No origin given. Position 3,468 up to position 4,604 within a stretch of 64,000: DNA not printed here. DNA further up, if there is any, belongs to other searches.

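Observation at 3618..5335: CcdA/DsbD-like transmembrane protein with CC doublets replacing the canonical single TM cysteines; neighbouring membrane protein with ACCAHH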

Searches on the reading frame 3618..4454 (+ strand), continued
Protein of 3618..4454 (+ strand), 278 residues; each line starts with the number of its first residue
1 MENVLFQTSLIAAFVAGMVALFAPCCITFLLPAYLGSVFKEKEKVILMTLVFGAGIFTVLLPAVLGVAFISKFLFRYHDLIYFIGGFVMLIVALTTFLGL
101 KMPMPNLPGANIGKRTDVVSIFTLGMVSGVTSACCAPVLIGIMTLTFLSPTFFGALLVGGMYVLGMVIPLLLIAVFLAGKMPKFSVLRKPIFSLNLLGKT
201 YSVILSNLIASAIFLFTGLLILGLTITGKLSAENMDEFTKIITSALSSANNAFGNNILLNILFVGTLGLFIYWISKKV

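Call 34: predict_structure(alignment_id=A2)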
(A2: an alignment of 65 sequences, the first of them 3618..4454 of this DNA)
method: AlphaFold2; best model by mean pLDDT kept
length: 278 residues; sequences in the alignment: 65
mean_pLDDT: 83.7   pTM: 0.78
mean pLDDT of the five models: 83.7, 82.4, 81.0, 80.0, 79.6
residues with pLDDT >= 90: 59; 70-90: 202; 50-70: 17; < 50: 0
segments of 3 or more residues with pLDDT < 50: none
pLDDT, mean of each block of 10 residues (from residue 1): 87 92 83 80 85 93 78 79 86 87 62 70 88 80 84 90 93 86 76 83 84 88 85 78 86 87 90 81
secondary structure, 60 per line:
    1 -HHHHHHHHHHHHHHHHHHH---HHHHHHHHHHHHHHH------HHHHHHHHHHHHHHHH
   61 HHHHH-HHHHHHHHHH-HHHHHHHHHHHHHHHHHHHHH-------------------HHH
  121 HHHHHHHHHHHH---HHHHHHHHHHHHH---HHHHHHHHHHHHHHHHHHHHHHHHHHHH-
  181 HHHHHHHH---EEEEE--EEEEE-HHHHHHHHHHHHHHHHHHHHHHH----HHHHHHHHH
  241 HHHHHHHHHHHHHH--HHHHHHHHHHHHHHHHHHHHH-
elements in order: H2-20 H24-38 H45-65 H67-76 H78-98 H118-132 H136-148 H152-179 H181-188 E192-196 E199-203 H205-227 H232-254 H257-277

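Call 38: fold_search(model_id=the predicted structure, library=pdb)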
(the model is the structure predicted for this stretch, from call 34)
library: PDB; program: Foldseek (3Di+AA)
matches with E <= 10: 124; with E <= 0.001: 0
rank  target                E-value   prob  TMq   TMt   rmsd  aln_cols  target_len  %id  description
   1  8xqw_O                9.7e-02  0.38  0.18  0.17  21.5       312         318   13  Cryo-EM structure of the Ycf2-FtsHi motor complex from Chlamydomonas reinhardtii in AMPPNP bound state (released 2024-09-11)
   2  9m0s                  2.2e-01  0.80  0.31  0.22  13.8       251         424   15  Acetyl-CoA-bound SLC33A1 in a cytoplasm-facing conformation (released 2025-04-23)
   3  6rw3_B                3.7e-01  0.72  0.30  0.21  10.2       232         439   15  The molecular basis for sugar import in malaria parasites. (released 2020-01-29)
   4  6ob6_B                6.2e-01  0.57  0.32  0.26  11.6       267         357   15  Human equilibrative nucleoside transporter-1, S-(4-nitrobenzyl)-6-thioinosine bound, merohedrally twinned (released 2019-07-03)
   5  5oxn                  6.2e-01  0.30  0.26  0.18  20.3       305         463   16  PepTSt in complex with dipeptide Phe-Ala (released 2018-02-21)
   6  8pnl_A                6.5e-01  0.30  0.27  0.19  11.4       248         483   14  Outward-open conformation of a Major Facilitator Superfamily (MFS) transporter MHAS2168, a homologue of Rv1410 from M. (released 2023-10-18)
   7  9r0o                  6.8e-01  0.28  0.27  0.16  13.6       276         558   15  Cryo-EM structure of rat SLCO2A1 bound to tolcapone. (released 2026-02-11)
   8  6oh3                  6.8e-01  0.10  0.16  0.16  22.1       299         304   14  X-ray crystal structure of the mouse CMP-sialic acid transporter in complex with CMP-sialic acid, by lipidic cubic phase (released 2019-04-24)
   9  9b3o                  7.1e-01  0.60  0.30  0.25   8.5       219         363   11  NorA in inward-occluded conformation (NorA-BRIL fusion) (released 2024-12-11)
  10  6oh2                  7.1e-01  0.09  0.16  0.15  22.9       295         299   14  X-ray crystal structure of the mouse CMP-sialic acid transporter in complex with CMP, by lipidic cubic phase (released 2019-04-24)
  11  9mr5                  8.9e-01  0.44  0.32  0.20  14.8       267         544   16  Cryo-EM structure of human OATP1C1 F240A mutant in complex with estrone 3-glucuronide (released 2025-07-16)
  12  8tgl_B                9.3e-01  0.51  0.29  0.23   9.9       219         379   17  VMAT1 dimer with norepinephrine and reserpine (released 2024-03-20)
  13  7eeb_L                1.1e+00  0.16  0.25  0.15  15.4       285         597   18  Structure of the CatSpermasome (released 2021-07-28)
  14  9r07                  1.1e+00  0.23  0.28  0.16  11.7       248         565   17  Cryo-EM structure of rat SLCO2A1 bound to zafirlukast. (released 2026-02-11)
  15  9r0a                  1.2e+00  0.18  0.27  0.16  13.6       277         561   15  Cryo-EM structure of rat SLCO2A1 bound to fentiazac. (released 2026-02-11)
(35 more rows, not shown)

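Call 43: list_cluster_members(proteins=[P0144, P0157, P0126, P0162, P0175, P0191, P0205, P0222, P0149, P0139])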
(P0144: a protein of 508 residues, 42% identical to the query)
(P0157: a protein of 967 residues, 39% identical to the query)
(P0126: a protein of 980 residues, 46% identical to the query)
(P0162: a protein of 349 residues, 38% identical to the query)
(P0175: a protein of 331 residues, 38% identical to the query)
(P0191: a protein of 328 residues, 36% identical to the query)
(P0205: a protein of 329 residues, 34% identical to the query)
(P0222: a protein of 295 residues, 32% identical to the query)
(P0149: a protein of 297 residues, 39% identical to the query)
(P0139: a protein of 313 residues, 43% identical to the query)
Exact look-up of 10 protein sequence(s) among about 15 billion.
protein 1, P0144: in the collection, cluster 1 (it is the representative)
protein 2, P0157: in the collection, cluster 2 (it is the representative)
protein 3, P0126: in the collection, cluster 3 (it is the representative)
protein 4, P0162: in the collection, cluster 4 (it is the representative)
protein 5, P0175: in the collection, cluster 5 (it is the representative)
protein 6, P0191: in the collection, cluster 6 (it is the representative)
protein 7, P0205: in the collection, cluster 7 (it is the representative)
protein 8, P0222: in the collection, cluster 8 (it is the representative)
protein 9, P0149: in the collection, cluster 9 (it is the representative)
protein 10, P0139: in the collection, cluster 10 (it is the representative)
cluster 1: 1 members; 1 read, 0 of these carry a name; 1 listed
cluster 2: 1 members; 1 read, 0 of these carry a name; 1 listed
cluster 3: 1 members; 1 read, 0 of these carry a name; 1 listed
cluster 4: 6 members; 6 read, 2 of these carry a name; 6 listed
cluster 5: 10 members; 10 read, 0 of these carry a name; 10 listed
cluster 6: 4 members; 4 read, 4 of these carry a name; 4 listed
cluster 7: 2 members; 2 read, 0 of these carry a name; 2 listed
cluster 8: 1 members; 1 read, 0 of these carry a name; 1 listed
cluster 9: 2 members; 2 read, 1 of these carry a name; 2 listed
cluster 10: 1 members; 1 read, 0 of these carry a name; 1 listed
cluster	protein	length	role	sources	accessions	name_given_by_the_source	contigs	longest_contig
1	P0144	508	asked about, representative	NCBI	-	-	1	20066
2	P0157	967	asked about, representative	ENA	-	-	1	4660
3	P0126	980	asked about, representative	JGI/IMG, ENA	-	-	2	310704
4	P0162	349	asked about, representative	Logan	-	-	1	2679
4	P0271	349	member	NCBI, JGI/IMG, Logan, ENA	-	cytochrome c biogenesis protein CcdA/YHS domain-containing protein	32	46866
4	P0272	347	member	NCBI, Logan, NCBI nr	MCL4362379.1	YHS domain-containing protein [Candidatus Parvarchaeota archaeon]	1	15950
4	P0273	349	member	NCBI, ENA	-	-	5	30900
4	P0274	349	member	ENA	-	-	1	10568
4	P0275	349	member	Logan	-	-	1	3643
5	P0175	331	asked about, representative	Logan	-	-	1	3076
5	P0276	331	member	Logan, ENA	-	-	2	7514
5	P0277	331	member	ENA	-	-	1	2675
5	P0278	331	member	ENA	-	-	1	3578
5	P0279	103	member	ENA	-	-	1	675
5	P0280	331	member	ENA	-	-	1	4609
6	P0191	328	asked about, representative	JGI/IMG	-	cytochrome c-type biogenesis protein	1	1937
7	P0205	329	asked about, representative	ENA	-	-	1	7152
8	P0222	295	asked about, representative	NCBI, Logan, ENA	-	-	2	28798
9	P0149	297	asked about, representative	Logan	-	-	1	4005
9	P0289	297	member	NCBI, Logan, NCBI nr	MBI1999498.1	MAG: cytochrome c biogenesis protein CcdA [Parcubacteria group bacterium] | cytochrome c biogenesis protein CcdA [Parcubacteria group bacterium]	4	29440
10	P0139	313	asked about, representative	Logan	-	-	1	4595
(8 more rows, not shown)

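Call 45: find_encoding_contigs(protein=P0144, flank=7000, max_places=2)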
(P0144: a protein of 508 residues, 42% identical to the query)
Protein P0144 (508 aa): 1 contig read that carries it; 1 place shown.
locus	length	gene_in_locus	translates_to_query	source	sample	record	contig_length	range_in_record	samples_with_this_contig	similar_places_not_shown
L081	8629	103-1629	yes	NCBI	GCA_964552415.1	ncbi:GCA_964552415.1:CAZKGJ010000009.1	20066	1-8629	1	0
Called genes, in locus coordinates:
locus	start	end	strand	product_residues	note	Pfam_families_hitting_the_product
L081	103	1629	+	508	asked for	PF02683:DsbD_TM, PF00578:AhpC-TSA, PF08534:Redoxin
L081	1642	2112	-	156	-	PF18914:DUF5666 (faint)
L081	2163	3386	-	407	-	PF12704:MacB_PCD, PF02687:FtsX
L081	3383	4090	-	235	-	PF02463:SMC_N (faint), PF00005:ABC_tran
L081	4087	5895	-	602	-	PF25917:BSH_RND, PF25973:BSH_CzcB (weak), PF25989:YknX_C (faint), PF25990:Beta-barrel_YknX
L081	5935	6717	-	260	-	-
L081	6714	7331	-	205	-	PF04542:Sigma70_r2, PF08281:Sigma70_r4_2, PF04545:Sigma70_r4 (weak)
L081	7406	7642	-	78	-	PF09851:SHOCT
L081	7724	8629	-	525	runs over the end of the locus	-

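Call 46: find_encoding_contigs(protein=P0126, flank=7000, max_places=2)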
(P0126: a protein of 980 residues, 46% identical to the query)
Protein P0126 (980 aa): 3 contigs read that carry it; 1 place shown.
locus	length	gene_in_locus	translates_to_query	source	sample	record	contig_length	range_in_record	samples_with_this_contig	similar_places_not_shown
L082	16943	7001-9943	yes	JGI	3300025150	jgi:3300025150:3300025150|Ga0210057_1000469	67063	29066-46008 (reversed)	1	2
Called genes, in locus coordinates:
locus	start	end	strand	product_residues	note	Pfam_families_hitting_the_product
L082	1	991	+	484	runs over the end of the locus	PF04389:Peptidase_M28 (faint), PF01546:Peptidase_M20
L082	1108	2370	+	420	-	PF00579:tRNA-synt_1b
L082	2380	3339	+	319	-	PF00892:EamA (weak)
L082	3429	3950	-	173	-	-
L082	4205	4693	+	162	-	PF12840:HTH_20, PF01022:HTH_5, PF04945:YHS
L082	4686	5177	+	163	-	PF07610:DUF1573, PF22544:HYDIN_VesB_CFA65-like_Ig (faint)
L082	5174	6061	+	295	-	-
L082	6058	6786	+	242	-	PF00581:Rhodanese, PF07610:DUF1573, PF22544:HYDIN_VesB_CFA65-like_Ig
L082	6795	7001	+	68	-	-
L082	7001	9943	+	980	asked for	PF19335:HMBD, PF00122:E1-E2_ATPase, PF00702:Hydrolase, PF08282:Hydrolase_3 (faint)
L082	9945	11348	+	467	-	PF07731:Cu-oxidase_2 (weak), PF07732:Cu-oxidase_3, PF00394:Cu-oxidase (weak), PF07731:Cu-oxidase_2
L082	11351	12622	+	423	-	PF02689:Herpes_Helicase (faint), PF05970:PIF1, PF13245:AAA_19, PF13401:AAA_22 (weak), PF13604:AAA_30, PF01443:Viral_helicase1 (faint), PF13538:UvrD_C_2 (faint)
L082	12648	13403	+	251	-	-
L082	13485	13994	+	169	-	-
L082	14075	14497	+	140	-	-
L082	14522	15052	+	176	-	PF01844:HNH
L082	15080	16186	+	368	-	PF01926:MMR_HSR1, PF02421:FeoB_N (weak), PF06071:YchF-GTPase_C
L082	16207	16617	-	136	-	-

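Call 47: find_encoding_contigs(protein=P0271, flank=7000, max_places=3)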
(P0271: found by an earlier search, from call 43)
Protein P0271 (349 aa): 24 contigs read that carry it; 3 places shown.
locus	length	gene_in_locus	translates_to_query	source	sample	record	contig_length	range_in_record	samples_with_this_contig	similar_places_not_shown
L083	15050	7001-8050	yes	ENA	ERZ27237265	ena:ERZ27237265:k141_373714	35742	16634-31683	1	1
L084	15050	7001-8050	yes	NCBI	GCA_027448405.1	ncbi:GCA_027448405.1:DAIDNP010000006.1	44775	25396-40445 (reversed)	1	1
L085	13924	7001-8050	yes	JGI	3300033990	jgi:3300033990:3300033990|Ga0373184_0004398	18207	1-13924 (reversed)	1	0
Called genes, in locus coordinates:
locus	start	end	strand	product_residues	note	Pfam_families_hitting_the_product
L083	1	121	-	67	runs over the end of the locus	-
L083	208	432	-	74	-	-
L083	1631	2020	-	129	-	PF03625:DUF302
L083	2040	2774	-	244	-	PF06525:SoxE (weak), PF00127:Copper-bind (weak)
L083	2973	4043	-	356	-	PF01609:DDE_Tnp_1 (weak)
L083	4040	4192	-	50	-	PF09853:DUF2080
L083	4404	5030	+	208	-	PF24034:DUF7343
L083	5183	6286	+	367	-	-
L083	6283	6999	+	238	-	PF00578:AhpC-TSA, PF08534:Redoxin, PF05988:DUF899 (weak)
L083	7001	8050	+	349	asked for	PF04945:YHS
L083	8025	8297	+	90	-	PF13192:Thioredoxin_3, PF00462:Glutaredoxin (weak), PF05768:Glrx-like (weak)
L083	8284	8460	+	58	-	-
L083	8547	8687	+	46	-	PF04945:YHS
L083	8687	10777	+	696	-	PF04945:YHS, PF00122:E1-E2_ATPase, PF00702:Hydrolase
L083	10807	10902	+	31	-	-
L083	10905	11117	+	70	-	-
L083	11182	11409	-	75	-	-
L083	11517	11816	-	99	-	-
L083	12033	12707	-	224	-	PF01966:HD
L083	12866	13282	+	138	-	PF01797:Y1_Tnp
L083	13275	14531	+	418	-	PF12323:HTH_OrfB_IS605, PF01385:OrfB_IS605, PF07282:Cas12f1-like_TNB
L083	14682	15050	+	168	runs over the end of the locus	PF07884:VKOR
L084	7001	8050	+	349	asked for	PF04945:YHS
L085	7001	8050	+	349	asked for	PF04945:YHS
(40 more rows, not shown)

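Call 48: find_encoding_contigs(protein=P0222, flank=7000, max_places=2)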
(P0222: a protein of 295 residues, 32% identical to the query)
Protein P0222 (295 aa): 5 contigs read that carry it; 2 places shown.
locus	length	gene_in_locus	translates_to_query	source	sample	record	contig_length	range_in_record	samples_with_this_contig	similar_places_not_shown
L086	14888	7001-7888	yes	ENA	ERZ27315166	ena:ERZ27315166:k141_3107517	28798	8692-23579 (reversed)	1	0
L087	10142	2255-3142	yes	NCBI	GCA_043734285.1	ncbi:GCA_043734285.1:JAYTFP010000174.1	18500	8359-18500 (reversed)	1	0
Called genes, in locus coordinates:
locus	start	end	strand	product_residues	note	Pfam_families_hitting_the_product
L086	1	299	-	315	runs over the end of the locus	PF00291:PALP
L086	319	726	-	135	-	PF14464:Prok-JAB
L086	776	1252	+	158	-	PF01668:SmpB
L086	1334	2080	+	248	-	PF00561:Abhydrolase_1 (weak), PF01674:Lipase_2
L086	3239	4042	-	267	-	-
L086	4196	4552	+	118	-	PF03965:Penicillinase_R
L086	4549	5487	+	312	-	PF01435:Peptidase_M48 (faint)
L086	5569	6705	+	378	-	PF13386:DsbD_2, PF13473:Cupredoxin_1 (weak)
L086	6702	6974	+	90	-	PF00403:HMA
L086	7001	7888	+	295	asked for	-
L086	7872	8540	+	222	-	PF00578:AhpC-TSA, PF08534:Redoxin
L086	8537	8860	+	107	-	PF13192:Thioredoxin_3 (weak)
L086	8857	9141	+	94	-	PF11666:DUF2933 (weak)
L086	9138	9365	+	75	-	-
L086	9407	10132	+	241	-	PF02683:DsbD_TM, PF13386:DsbD_2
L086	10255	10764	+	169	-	PF00578:AhpC-TSA, PF08534:Redoxin, PF13098:Thioredoxin_2, PF00085:Thioredoxin (weak), PF13905:Thioredoxin_8 (weak)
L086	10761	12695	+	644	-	PF04234:CopC, PF05425:CopD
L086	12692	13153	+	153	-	PF10825:DUF2752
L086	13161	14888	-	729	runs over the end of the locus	PF00403:HMA, PF00122:E1-E2_ATPase, PF00702:Hydrolase, PF08282:Hydrolase_3 (faint)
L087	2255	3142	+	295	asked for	-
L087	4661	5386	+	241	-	PF02683:DsbD_TM, PF13386:DsbD_2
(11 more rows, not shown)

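Call 49: find_encoding_contigs(protein=P0289, flank=7000, max_places=2)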
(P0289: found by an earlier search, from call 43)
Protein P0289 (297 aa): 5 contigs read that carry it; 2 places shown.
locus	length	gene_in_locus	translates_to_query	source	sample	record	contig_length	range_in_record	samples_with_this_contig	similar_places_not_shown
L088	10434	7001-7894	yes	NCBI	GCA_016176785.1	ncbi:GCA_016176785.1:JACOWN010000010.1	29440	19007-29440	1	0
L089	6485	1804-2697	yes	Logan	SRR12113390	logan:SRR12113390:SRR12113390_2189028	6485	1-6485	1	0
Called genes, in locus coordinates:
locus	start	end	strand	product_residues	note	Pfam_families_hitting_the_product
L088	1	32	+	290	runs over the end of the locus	-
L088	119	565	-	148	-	-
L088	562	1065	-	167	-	-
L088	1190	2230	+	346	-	PF05496:RuvB_N (weak), PF00004:AAA, PF13401:AAA_22 (faint), PF13177:DNA_pol3_delta2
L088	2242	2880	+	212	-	PF00300:His_Phos_1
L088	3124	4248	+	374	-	PF07705:CARDB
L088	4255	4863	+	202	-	PF00160:Pro_isomerase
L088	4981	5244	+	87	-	-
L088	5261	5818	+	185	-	PF07690:MFS_1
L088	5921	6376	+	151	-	-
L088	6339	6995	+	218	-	PF07610:DUF1573 (faint)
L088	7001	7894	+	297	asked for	PF02683:DsbD_TM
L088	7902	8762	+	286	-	-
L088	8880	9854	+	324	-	PF00070:Pyr_redox (faint), PF01134:GIDA (faint), PF03486:HI0933_like (faint), PF07992:Pyr_redox_2, PF12831:FAD_oxidored (weak), PF13738:Pyr_redox_3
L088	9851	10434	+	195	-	?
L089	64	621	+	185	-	PF07690:MFS_1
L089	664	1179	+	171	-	-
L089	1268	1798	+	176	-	PF07610:DUF1573 (faint)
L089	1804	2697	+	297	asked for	PF02683:DsbD_TM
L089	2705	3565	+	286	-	-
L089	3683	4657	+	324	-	PF00070:Pyr_redox (faint), PF01134:GIDA (faint), PF03486:HI0933_like (faint), PF07992:Pyr_redox_2, PF12831:FAD_oxidored (weak), PF13738:Pyr_redox_3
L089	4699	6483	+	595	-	?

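Call 63: search_protein_families(library=pfam, alignment_id=A2, max_evalue=0.001)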
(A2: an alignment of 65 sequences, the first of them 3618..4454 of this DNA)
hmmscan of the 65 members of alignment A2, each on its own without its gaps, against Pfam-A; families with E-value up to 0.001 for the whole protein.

A. member 1, window:3618-4454:+ (278 aa): 0 families

B. families by the number of members that match (of 65 scanned): 4 families
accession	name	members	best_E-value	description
PF02683.22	DsbD_TM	23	4.3e-13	Cytochrome C biogenesis protein transmembrane domain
PF13386.12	DsbD_2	3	4.6e-05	Cytochrome C biogenesis protein transmembrane region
PF03030.21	H_PPase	1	8.8e-24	Inorganic H+ pyrophosphatase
PF19335.5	HMBD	1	4.2e-11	Heavy metal binding domain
